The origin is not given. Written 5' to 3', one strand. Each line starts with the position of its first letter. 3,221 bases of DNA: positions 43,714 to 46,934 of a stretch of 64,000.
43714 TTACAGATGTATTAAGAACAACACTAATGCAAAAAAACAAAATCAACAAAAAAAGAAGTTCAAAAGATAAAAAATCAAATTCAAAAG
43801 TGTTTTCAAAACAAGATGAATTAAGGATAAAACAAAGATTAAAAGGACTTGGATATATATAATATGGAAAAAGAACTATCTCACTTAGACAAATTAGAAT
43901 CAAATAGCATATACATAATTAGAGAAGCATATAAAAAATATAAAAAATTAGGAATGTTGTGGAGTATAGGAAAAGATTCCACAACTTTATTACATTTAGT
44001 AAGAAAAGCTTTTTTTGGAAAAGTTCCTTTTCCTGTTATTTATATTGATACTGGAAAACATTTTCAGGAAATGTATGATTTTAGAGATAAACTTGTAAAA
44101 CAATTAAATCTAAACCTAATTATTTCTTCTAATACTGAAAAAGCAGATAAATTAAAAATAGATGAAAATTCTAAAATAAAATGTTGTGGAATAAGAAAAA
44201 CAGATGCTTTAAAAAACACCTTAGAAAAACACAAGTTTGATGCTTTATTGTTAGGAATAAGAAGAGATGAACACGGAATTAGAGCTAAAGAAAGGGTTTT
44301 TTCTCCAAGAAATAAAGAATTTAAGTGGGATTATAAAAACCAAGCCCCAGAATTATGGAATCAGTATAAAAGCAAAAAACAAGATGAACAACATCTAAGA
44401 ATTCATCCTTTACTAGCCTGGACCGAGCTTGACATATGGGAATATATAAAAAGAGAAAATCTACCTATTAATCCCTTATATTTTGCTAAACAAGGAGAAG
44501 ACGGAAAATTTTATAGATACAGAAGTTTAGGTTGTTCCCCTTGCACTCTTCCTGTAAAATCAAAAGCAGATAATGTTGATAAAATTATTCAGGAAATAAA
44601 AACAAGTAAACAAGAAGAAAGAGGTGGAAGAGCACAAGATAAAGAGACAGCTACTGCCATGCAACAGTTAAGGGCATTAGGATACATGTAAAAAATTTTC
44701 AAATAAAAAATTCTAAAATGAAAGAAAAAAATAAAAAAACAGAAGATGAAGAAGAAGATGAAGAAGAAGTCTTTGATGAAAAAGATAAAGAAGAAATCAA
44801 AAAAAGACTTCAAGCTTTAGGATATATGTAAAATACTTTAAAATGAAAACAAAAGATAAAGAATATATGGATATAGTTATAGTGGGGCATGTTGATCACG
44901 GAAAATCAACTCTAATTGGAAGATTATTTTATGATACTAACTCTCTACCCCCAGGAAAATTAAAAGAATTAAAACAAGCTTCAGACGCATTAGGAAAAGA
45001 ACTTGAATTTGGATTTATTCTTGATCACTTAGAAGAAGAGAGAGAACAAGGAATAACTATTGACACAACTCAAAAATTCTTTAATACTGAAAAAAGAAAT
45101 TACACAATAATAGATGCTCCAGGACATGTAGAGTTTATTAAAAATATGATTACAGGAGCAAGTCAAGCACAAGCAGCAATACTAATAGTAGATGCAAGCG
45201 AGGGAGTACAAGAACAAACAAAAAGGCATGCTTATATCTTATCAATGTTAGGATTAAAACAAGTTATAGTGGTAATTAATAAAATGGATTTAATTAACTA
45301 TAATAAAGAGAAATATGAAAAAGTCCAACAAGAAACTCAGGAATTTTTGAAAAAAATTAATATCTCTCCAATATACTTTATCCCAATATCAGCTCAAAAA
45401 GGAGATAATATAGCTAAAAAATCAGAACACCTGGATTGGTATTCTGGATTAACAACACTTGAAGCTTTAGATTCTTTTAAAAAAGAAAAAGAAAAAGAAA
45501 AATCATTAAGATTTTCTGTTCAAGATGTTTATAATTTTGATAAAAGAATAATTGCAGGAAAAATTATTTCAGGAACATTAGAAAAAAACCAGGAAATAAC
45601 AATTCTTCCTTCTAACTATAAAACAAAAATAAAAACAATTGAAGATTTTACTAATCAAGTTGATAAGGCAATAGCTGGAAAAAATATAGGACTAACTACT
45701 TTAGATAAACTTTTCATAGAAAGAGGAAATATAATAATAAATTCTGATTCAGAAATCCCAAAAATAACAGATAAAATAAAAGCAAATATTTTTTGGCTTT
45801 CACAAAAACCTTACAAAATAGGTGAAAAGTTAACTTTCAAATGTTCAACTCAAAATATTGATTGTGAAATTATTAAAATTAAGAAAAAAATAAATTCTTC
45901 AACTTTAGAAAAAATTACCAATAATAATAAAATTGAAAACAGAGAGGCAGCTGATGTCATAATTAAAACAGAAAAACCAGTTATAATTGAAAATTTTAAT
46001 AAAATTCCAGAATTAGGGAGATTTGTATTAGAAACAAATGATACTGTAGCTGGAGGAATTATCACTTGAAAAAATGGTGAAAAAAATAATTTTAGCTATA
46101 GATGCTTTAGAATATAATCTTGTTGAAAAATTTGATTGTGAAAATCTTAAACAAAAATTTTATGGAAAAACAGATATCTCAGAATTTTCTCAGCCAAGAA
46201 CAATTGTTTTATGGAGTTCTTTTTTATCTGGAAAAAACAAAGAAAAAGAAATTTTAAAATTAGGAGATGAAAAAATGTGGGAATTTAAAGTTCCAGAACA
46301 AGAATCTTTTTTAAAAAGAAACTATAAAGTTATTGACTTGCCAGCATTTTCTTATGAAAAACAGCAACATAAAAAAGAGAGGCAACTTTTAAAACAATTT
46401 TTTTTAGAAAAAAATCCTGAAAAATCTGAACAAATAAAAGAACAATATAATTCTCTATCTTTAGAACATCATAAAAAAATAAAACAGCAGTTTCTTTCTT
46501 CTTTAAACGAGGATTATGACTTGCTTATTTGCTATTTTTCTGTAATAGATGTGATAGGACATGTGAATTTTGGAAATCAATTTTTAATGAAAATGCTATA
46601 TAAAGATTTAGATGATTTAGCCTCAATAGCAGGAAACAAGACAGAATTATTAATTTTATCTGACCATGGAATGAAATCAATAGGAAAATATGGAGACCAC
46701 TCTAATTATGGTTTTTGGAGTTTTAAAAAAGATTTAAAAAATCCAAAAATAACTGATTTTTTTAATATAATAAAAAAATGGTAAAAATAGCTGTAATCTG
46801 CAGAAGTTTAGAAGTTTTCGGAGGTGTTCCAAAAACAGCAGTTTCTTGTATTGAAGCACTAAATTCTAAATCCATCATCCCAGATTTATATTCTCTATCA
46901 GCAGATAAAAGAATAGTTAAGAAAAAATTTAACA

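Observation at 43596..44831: Three consecutive proteins in the cysDN operon end in the same L-x-[AG]-L-G-Y-[IM] tail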

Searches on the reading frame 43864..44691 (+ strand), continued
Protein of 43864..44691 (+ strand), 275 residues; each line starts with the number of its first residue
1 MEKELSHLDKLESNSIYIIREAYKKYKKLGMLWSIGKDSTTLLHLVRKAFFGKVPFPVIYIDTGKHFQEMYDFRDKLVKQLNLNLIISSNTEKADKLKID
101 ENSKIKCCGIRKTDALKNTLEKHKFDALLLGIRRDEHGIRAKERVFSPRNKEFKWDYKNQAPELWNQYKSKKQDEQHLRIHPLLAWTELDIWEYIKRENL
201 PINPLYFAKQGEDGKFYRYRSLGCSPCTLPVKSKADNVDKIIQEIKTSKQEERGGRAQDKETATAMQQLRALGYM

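Call 66: search_solved_structures(query=P0145, max_evalue=1e-10, show_alignments=3)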
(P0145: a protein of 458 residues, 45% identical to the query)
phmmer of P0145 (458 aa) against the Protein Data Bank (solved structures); distinct sequences matched with E-value up to 1e-10: 12.
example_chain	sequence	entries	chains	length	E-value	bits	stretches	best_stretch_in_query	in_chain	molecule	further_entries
7oz8_AAA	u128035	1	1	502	1.4e-17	66.9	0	193-419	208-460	Choline-sulfatase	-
9s03_A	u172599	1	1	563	4.1e-16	62.1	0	258-427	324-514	Putative sulfatase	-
4upi_A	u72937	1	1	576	1.7e-15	60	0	45-108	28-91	SULFATASE FAMILY PROTEIN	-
3ed4_A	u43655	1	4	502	3e-14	55.9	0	44-302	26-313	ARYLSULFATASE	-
5g2t_A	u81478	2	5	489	7.4e-14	54.6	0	263-345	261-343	2-O GLYCOSAMINOGLYCAN SULFATASE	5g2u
3b5q_A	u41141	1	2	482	8.1e-14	54.5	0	263-345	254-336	Putative sulfatase yidJ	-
5g2v_A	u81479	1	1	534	9.8e-14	54.2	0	46-236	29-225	N-ACETYLGLUCOSAMINE-6-SULFATASE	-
5fql_A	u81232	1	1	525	3.8e-12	49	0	258-325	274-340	IDURONATE-2-SULFATASE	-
7p24_AAA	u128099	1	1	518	4.3e-12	48.8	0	46-214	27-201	Mucin-desulfating sulfatase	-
6ioz_A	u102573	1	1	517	5.1e-12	48.6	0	258-325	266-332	Iduronate 2-sulfatase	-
9fo1_A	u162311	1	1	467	9e-12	47.7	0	46-220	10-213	k-carrageenan sulfatase S1_16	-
6hhm_A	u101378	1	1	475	4.7e-11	45.4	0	240-323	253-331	Arylsulfatase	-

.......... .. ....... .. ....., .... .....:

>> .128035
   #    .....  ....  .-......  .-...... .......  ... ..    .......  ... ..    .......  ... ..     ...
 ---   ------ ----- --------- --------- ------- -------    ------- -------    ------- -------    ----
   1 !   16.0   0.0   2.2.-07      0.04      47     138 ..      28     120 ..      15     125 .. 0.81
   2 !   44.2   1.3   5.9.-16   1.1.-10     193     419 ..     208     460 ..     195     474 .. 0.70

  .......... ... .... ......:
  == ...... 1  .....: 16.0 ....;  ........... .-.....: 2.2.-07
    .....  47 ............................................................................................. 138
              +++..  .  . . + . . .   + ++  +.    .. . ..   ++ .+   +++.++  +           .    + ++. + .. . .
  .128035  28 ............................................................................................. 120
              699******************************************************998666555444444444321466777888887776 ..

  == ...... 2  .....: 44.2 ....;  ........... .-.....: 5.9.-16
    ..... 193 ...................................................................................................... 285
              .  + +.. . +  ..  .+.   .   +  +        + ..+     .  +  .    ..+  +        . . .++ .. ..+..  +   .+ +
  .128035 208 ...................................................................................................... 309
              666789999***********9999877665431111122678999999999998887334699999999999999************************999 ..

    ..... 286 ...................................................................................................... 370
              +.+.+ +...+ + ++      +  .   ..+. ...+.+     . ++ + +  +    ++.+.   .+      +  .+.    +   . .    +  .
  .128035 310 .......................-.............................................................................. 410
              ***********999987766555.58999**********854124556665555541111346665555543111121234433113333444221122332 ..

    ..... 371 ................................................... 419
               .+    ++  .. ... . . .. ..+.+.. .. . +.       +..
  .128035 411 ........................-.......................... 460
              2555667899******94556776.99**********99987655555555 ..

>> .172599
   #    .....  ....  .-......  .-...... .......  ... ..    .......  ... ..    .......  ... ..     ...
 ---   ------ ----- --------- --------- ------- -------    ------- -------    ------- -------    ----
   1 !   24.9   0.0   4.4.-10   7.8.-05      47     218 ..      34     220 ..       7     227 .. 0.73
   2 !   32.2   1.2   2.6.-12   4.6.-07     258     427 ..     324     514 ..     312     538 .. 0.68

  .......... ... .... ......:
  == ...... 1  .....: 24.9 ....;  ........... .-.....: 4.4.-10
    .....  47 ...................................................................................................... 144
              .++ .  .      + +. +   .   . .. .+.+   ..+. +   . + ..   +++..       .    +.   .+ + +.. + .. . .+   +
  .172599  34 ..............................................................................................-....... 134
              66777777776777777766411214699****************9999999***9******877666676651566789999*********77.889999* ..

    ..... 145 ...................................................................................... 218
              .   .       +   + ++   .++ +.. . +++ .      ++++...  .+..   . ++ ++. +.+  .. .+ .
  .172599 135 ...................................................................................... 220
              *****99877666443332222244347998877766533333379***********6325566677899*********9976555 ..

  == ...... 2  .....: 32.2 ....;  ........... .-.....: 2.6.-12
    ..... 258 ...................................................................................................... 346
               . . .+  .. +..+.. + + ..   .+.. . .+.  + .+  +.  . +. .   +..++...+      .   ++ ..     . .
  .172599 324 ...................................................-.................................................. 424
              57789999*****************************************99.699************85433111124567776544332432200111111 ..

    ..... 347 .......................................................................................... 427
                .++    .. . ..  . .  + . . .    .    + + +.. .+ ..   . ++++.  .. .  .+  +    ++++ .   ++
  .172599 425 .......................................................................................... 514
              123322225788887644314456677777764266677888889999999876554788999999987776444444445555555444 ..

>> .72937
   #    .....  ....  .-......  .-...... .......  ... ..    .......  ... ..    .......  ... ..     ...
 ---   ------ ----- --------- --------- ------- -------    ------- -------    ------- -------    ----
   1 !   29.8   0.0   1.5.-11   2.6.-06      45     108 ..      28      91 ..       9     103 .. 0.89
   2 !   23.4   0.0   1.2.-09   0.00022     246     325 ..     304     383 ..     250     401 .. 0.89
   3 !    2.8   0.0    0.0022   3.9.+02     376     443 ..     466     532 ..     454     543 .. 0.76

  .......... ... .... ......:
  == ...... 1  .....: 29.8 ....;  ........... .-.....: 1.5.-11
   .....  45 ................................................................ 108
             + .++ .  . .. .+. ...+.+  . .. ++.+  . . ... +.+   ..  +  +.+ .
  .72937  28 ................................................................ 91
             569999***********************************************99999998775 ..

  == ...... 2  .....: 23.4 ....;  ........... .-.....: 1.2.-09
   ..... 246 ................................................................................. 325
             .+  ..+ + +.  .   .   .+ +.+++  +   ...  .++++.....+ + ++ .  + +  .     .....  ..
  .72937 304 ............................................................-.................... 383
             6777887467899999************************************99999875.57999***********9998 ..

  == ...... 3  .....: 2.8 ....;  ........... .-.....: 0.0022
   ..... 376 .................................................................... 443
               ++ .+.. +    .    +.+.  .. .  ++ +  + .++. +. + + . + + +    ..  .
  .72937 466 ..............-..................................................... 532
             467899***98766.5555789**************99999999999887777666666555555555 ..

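Call 75: predict_structure(alignment_id=A5)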
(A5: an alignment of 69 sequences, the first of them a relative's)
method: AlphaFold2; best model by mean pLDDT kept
length: 458 residues; sequences in the alignment: 69
mean_pLDDT: 91.9   pTM: 0.91
mean pLDDT of the five models: 91.9, 91.1, 91.0, 90.5, 90.4
residues with pLDDT >= 90: 355; 70-90: 75; 50-70: 25; < 50: 3
segments of 3 or more residues with pLDDT < 50: none
pLDDT, mean of each block of 10 residues (from residue 1): 83 88 68 74 95 98 98 98 98 96 96 93 97 98 74 61 94 90 98 98 88 93 96 93 95 97 98 98 97 97 92 98 93 97 97 92 83 90 96 96 97 97 97 90 89 79
secondary structure, 60 per line:
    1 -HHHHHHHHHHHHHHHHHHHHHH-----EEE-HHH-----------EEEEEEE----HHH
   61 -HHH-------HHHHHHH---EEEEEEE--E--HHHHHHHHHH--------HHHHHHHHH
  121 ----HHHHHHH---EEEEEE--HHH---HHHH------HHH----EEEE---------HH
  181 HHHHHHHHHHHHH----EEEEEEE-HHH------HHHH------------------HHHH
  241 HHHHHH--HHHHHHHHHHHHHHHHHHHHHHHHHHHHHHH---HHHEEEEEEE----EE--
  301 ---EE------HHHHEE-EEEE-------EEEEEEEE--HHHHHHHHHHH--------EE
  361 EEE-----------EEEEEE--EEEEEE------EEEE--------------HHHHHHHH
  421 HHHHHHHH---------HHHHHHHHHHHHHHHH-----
elements in order: H2-23 E29-31 E47-53 H72-78 E82-88 H94-103 H112-120 H125-131 E135-140 H149-152 E166-169 H179-193 E198-204 H215-218 H237-246 H249-279 E286-292 H312-315 E319-322 E330-337 H340-350 E359-363 E375-380 E383-388 E395-398 H413-428 H438-453

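Call 77: search_protein_families(library=ncbifam, proteins=[window:43864-44691:+, P0145], max_evalue=0.001)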
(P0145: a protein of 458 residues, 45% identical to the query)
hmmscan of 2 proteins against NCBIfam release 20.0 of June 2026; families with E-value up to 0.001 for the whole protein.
window:43864-44691:+ (275 aa): 15 families
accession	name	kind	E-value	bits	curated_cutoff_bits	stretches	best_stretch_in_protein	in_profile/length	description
NF003587.0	PRK05253.1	subfamily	3e-108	361.6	195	2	2-210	3-213/301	sulfate adenylyltransferase subunit CysD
NF009214.0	PRK12563.1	equivalog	4.6e-88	295.7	413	2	3-210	19-228/317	sulfate adenylyltransferase subunit CysD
TIGR02039.1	CysD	subfamily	2.6e-84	283.3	396.6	2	8-210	1-205/294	sulfate adenylyltransferase, small subunit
NF002537.0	PRK02090.1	equivalog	4.1e-31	108.5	154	1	17-237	30-222/244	phosphoadenylyl-sulfate reductase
TIGR02055.1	APS_reductase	subfamily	1.1e-23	84.1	235.3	1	42-237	9-177/194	adenylylsulfate reductase, thioredoxin dependent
TIGR00434.1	cysH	subfamily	2.9e-23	82.9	165.1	2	18-145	4-137/214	phosophoadenylyl-sulfate reductase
TIGR02057.1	PAPS_reductase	equivalog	3.7e-17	63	254.2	2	18-147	16-150/224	phosphoadenosine phosphosulfate reductase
NF006351.0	PRK08576.1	equivalog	5.8e-17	61.4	290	1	2-228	212-402/436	hypothetical protein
NF006327.0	PRK08557.1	equivalog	6.3e-14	51.6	366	1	2-207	153-343/415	hypothetical protein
NF010366.0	PRK13795.1-1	equivalog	2.3e-11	42.6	745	1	5-206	241-431/667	hypothetical protein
NF010367.0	PRK13795.1-2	equivalog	3.2e-11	42.4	456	1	3-207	218-404/584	hypothetical protein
NF010368.0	PRK13795.1-3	equivalog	5.1e-11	41.5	588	1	7-207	227-409/635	hypothetical protein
TIGR00424.1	APS_reduc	equivalog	5e-06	25.4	553.2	0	10-136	97-227/464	5'-adenylylsulfate reductase, thioredoxin-independent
NF010369.0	PRK13795.1-4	equivalog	1.4e-05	23.5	1086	1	13-209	237-419/633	hypothetical protein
TIGR02432.1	lysidine_TilS_N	equivalog_domain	3.6e-05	23.8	93.6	1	34-202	7-167/189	tRNA lysidine(34) synthetase TilS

P0145 (458 aa): 18 families
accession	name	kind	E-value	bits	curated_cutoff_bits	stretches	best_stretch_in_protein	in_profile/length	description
NF010322.0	PRK13759.1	equivalog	9.1e-30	103.6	481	2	189-419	192-447/486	arylsulfatase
TIGR03417.1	chol_sulfatase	equivalog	4.9e-26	91.7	433.45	2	214-422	215-432/500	choline-sulfatase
NF045661.1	HdlasePehA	equivalog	4.7e-18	65.1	900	2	246-327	271-351/506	phosphoric/sulfuric ester hydrolase PehA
NF052527.1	Mn_arylsulf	exception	1e-14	54.4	850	1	236-422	244-444/479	manganese-dependent arylsulfatase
NF007160.0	PRK09598.1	equivalog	3.7e-12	45.4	561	2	253-347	400-499/523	phosphoethanolamine--lipid A transferase EptA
NF008593.0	PRK11560.1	equivalog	1.9e-11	43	493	1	43-304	245-475/563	kdo(2)-lipid A phosphoethanolamine 7''-transferase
NF028537.1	P_eth_NH2_trans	domain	3.4e-09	35.7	500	0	253-320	407-477/527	phosphoethanolamine--lipid A transferase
NF038282.1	LapC_YejM_PbgA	exception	7.1e-09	34.5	825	1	256-326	411-478/584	LPS biosynthesis-modulating metalloenzyme YejM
NF047438.1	polymyxin_MCR12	exception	4e-08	32.1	1200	1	245-322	409-489/548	MCR-12 family phosphoethanolamine--lipid A transferase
NF053859.1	polymyxin_MCR13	exception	9.7e-07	28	1250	1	253-323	410-483/541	MCR-13 family phosphoethanolamine--lipid A transferase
NF038075.1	fam_STM4013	hypoth_equivalog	2.2e-06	27.4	250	0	260-319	201-256/261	STM4013/SEN3800 family hydrolase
NF012179.0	CptA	domain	5.6e-06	25.3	900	1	48-300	227-456/556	phosphoethanolamine transferase CptA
NF033463.1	polymyxin_MCR5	exception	2.6e-05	23.1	1250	0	252-322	418-490/547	MCR-5 family phosphoethanolamine--lipid A transferase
NF008619.0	PRK11598.1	equivalog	6.3e-05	21.7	660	0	253-321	415-486/546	phosphoethanolamine transferase EptA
NF033669.1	polymyxin_MCR8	exception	0.00024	20.2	1250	0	46-325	235-493/565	MCR-8 family phosphoethanolamine--lipid A transferase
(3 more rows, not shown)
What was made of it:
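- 43864..44691 (+): CysD, the catalytic subunit of the sulfate adenylyltransferase (ATP sulfurylase). The tail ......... is encoded at 44662-44688. NCBIfam NF003587 scores 361.6 bits against a cut-off of 195 (call 77).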

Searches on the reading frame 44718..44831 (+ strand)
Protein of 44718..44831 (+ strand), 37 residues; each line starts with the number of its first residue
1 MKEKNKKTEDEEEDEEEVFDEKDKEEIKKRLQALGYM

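Call 3: search_protein_families(library=pfam, proteins=[window:44718-44831:+], max_evalue=0.1)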
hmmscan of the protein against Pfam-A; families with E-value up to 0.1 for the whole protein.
window:44718-44831:+ (37 aa): 2 families
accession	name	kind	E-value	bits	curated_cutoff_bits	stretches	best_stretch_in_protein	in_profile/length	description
PF17243.7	POTRA_TamA_1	-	0.0069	16.9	26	1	10-36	23-50/74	POTRA domain TamA domain 1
PF08823.16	PG_binding_2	-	0.028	15.1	21.1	1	11-36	5-30/74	Putative peptidoglycan binding domain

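Call 38: list_cluster_members(proteins=[P0001, window:44718-44831:+, window:43864-44691:+])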
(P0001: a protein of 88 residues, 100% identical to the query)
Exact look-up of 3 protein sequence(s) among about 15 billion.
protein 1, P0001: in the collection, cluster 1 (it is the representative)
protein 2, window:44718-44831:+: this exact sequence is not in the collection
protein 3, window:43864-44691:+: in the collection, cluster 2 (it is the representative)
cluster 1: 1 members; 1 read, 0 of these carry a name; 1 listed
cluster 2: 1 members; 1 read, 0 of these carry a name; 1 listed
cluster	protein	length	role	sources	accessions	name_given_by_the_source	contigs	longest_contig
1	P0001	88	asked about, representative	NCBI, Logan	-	-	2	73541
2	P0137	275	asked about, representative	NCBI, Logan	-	-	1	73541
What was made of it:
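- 44718..44831 (+): 37-aa acidic micro-ORF: the linker and tail of the RHH-tail family without the RHH domain. This exact sequence is not in the 15-billion-protein collection, so it has never been called as a gene (call 38).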

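Call 50: search_protein_representatives(protein=window:44718-44831:+)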
Query: 37 residues. Proteins with E-value up to 0.001 (for the whole library): 0; up to 1e-10: 0; up to 1e-30: 0. The best 0 are listed.
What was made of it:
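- Gene callers never called the micro-ORF (call 38), and phmmer with it alone found nothing (call 50).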

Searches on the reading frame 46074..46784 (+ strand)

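Call 3: search_protein_families(library=pfam, proteins=[window:46074-46784:+], max_evalue=0.1)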
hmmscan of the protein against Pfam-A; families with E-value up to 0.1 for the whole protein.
window:46074-46784:+ (236 aa): 5 families
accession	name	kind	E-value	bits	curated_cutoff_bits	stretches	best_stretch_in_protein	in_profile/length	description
PF01663.27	Phosphodiest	-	0.00012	22.3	23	1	124-203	129-224/342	Type I phosphodiesterase / nucleotide pyrophosphatase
PF10366.15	Vps39_1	-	0.028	15.1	22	1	75-141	31-97/108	Vacuolar sorting protein 39 domain 1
PF01676.23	Metalloenzyme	-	0.042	13.8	24.3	1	132-210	130-212/252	Metalloenzyme superfamily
PF11986.13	PB1-F2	-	0.061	14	27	0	35-70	46-81/87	Influenza A Proapoptotic protein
PF08665.17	PglZ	-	0.09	13.2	25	0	116-200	82-172/179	PglZ domain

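Call 77: search_protein_families(library=ncbifam, proteins=[window:46074-46784:+], max_evalue=0.001)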
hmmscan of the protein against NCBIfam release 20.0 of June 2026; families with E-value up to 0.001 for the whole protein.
window:46074-46784:+ (236 aa): 0 families
